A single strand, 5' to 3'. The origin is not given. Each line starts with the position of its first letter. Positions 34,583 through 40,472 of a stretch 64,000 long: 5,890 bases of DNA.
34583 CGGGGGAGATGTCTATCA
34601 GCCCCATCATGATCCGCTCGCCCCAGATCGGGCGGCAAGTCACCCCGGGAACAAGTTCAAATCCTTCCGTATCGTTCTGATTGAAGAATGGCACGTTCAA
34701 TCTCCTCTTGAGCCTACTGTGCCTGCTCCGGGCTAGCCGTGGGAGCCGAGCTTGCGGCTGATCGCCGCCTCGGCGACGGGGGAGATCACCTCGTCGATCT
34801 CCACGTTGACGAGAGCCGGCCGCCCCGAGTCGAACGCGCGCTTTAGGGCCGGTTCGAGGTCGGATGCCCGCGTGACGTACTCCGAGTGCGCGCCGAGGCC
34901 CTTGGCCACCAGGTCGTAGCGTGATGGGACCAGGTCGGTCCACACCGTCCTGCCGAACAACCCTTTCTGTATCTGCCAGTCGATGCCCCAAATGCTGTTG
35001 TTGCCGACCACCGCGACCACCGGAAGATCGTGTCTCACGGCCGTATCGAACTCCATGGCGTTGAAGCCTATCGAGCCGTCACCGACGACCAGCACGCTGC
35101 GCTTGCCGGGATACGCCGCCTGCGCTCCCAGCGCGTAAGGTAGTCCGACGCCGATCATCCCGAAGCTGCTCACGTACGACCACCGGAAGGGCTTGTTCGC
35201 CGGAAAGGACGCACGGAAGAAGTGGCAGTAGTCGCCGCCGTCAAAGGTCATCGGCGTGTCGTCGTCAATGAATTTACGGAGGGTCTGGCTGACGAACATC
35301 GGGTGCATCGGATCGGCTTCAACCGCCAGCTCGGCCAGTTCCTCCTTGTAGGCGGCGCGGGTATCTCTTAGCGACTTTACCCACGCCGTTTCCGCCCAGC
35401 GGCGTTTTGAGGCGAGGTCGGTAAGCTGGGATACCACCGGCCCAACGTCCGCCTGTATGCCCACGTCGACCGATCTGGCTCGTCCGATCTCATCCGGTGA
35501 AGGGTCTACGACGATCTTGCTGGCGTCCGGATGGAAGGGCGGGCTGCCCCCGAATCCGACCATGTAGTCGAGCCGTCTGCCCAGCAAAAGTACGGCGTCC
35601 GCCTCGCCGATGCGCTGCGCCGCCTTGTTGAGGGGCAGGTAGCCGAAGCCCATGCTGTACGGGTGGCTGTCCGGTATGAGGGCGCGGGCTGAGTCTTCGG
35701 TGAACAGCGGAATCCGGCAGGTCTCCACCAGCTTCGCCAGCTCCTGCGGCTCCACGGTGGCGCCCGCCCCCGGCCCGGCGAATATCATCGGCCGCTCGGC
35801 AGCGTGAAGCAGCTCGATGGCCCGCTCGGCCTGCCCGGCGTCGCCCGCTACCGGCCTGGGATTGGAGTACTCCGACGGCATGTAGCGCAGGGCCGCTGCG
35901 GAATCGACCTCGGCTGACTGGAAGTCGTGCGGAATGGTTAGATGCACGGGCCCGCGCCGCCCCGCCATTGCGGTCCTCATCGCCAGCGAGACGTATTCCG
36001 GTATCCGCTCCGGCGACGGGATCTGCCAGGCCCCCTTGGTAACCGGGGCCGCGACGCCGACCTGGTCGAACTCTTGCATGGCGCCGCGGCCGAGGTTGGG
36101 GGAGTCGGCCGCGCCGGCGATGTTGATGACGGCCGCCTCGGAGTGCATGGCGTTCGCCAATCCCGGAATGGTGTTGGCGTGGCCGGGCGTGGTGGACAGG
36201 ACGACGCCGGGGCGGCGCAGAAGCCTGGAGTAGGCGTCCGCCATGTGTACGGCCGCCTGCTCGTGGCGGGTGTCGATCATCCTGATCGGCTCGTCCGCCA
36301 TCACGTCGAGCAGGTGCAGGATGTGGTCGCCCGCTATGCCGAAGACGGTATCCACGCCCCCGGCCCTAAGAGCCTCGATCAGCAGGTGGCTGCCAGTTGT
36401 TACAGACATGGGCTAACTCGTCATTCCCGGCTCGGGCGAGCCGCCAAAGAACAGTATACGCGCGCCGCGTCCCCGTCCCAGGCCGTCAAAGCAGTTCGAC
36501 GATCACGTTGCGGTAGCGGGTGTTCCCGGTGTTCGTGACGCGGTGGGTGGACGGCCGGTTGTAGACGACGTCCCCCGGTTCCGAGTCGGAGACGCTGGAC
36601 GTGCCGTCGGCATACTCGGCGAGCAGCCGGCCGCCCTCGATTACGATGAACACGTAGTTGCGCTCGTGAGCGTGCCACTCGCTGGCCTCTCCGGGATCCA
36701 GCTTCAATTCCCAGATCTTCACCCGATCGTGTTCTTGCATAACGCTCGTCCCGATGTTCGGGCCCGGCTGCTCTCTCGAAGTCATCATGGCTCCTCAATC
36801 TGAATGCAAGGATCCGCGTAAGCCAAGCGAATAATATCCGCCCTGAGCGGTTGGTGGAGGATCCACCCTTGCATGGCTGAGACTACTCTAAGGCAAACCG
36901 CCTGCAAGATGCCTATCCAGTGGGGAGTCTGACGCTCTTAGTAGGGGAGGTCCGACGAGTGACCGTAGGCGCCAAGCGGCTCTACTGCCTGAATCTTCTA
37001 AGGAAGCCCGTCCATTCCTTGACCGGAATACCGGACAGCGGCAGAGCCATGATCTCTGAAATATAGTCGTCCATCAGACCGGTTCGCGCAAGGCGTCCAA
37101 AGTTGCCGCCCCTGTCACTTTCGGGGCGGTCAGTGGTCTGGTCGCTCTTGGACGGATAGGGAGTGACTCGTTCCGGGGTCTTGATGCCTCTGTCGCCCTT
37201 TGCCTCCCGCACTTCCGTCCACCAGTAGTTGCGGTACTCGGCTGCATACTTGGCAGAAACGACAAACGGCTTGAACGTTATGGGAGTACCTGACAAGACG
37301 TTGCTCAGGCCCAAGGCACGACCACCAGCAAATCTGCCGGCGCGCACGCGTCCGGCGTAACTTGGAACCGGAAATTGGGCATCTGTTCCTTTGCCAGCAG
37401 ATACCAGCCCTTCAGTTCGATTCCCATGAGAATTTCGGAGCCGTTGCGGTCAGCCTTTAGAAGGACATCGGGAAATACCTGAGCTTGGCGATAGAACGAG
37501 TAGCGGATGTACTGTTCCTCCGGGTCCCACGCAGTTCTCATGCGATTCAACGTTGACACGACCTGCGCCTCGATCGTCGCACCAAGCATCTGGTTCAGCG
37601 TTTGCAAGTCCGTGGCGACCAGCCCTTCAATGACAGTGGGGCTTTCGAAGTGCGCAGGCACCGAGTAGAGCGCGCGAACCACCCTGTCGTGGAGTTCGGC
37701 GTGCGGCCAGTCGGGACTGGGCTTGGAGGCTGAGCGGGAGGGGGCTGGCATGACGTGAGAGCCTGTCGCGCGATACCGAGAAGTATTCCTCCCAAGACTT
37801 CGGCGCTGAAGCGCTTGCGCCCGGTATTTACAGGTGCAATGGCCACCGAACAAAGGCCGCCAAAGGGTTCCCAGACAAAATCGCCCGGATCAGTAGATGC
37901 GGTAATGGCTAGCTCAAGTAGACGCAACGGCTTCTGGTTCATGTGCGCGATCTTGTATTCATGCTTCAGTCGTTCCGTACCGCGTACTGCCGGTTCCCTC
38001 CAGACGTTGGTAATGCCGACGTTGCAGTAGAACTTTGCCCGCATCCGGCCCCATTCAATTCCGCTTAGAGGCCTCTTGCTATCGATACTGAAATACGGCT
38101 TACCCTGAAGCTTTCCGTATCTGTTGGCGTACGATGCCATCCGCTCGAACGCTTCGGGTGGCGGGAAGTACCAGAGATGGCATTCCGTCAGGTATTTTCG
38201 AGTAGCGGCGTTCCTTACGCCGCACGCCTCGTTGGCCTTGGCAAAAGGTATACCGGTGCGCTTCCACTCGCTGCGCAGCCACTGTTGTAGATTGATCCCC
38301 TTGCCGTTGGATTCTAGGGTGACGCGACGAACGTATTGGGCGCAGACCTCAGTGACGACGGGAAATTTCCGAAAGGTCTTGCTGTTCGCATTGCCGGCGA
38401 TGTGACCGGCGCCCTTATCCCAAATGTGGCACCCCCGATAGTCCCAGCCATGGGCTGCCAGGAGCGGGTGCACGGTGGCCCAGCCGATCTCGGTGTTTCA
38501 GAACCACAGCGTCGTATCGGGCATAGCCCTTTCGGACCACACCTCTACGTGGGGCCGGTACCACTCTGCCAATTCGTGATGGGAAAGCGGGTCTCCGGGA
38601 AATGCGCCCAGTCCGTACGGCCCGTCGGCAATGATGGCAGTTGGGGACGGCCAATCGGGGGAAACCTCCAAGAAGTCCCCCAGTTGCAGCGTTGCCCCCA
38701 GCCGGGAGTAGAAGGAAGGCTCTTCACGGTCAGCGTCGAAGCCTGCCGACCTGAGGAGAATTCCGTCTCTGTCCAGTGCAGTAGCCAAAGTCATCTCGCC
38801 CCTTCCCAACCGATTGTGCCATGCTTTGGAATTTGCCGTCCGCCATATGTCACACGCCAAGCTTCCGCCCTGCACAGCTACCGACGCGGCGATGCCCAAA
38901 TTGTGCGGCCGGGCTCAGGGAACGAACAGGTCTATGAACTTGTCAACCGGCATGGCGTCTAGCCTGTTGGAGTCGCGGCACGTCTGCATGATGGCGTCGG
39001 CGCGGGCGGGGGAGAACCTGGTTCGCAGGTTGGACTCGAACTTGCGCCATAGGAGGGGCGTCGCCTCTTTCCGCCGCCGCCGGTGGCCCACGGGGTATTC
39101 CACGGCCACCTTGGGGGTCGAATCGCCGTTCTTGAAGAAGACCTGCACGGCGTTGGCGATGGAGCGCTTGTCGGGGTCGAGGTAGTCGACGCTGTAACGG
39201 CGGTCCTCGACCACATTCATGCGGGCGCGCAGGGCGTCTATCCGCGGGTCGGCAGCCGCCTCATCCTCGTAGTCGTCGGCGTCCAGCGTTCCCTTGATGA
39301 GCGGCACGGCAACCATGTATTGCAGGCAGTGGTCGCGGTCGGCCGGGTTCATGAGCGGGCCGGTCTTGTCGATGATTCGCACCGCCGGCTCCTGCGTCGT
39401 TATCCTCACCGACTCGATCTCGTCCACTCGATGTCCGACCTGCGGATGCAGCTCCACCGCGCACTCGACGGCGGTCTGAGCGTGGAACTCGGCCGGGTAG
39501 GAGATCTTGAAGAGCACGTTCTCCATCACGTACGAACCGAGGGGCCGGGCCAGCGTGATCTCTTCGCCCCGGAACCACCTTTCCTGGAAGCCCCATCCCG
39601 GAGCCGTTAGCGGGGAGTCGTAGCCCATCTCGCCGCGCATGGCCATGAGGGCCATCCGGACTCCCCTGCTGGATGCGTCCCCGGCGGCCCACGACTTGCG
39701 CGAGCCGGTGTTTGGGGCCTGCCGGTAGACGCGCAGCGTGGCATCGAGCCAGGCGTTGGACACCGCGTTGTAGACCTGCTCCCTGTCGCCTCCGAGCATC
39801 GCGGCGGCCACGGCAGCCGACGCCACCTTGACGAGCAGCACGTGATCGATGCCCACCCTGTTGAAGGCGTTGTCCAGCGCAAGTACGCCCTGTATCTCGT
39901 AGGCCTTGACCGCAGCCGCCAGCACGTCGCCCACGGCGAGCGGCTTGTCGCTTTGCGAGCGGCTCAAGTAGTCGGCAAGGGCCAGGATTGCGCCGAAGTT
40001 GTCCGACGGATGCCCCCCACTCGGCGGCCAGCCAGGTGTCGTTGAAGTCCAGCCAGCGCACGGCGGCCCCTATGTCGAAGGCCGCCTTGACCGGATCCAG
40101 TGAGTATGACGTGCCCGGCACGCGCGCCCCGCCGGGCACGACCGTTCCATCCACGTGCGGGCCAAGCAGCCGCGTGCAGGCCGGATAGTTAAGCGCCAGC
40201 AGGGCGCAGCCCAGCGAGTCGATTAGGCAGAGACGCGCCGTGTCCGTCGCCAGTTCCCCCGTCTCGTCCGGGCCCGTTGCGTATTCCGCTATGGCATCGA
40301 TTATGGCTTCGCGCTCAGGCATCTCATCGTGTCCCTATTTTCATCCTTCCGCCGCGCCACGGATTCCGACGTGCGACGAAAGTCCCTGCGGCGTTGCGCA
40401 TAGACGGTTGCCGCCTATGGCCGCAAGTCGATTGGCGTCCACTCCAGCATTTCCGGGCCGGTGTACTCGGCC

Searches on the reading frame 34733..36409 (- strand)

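Call 55: search_protein_families(library=pfam, proteins=[window:34733-36409:-], max_evalue=0.00001)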
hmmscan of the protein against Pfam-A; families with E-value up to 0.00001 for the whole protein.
window:34733-36409:- (558 aa): 3 families
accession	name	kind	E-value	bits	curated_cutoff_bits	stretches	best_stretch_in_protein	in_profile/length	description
PF02776.23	TPP_enzyme_N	-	5.7e-35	120.1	26.8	1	5-118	2-118/119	Thiamine pyrophosphate enzyme, N-terminal TPP binding domain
PF02775.26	TPP_enzyme_C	-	1e-29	103.7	21.9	1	390-536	1-151/151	Thiamine pyrophosphate enzyme, C-terminal TPP binding domain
PF00205.28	TPP_enzyme_M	-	8.4e-29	100.5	30.4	1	195-329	2-137/137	Thiamine pyrophosphate enzyme, central domain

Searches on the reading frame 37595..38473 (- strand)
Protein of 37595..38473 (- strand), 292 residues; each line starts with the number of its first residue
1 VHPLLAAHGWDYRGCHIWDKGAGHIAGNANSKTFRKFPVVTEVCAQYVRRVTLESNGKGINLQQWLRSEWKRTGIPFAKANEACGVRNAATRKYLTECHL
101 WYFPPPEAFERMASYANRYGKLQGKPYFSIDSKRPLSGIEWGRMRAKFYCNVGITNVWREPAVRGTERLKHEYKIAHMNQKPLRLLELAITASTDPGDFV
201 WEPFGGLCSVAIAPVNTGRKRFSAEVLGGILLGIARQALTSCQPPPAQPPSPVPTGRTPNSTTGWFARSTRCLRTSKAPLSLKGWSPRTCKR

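Call 55: search_protein_families(library=pfam, proteins=[window:37595-38473:-], max_evalue=0.00001)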
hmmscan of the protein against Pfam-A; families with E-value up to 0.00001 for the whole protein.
window:37595-38473:- (292 aa): 1 family
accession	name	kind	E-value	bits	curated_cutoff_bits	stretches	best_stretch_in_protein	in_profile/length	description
PF01555.25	N6_N4_Mtase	-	5.2e-08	33.5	26.7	1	149-222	135-207/221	DNA methylase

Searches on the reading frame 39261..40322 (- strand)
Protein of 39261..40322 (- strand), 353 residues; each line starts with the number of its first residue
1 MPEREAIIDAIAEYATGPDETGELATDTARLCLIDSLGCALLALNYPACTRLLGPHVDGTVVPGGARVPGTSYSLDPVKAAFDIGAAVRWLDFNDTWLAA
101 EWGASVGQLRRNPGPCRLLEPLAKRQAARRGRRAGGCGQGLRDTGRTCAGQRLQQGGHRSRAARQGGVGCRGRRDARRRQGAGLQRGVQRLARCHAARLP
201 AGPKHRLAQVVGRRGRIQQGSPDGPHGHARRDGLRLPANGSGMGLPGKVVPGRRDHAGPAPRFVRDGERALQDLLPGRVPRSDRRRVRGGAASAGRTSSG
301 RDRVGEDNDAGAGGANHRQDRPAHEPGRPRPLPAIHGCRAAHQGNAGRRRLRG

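Call 55: search_protein_families(library=pfam, proteins=[window:39261-40322:-], max_evalue=0.00001)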
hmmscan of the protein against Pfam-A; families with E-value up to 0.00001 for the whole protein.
window:39261-40322:- (353 aa): 1 family
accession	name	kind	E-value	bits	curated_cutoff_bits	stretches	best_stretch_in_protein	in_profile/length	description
PF03972.19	MmgE_PrpD_N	-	1.2e-29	103.7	32.1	1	11-105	3-98/244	MmgE/PrpD N-terminal domain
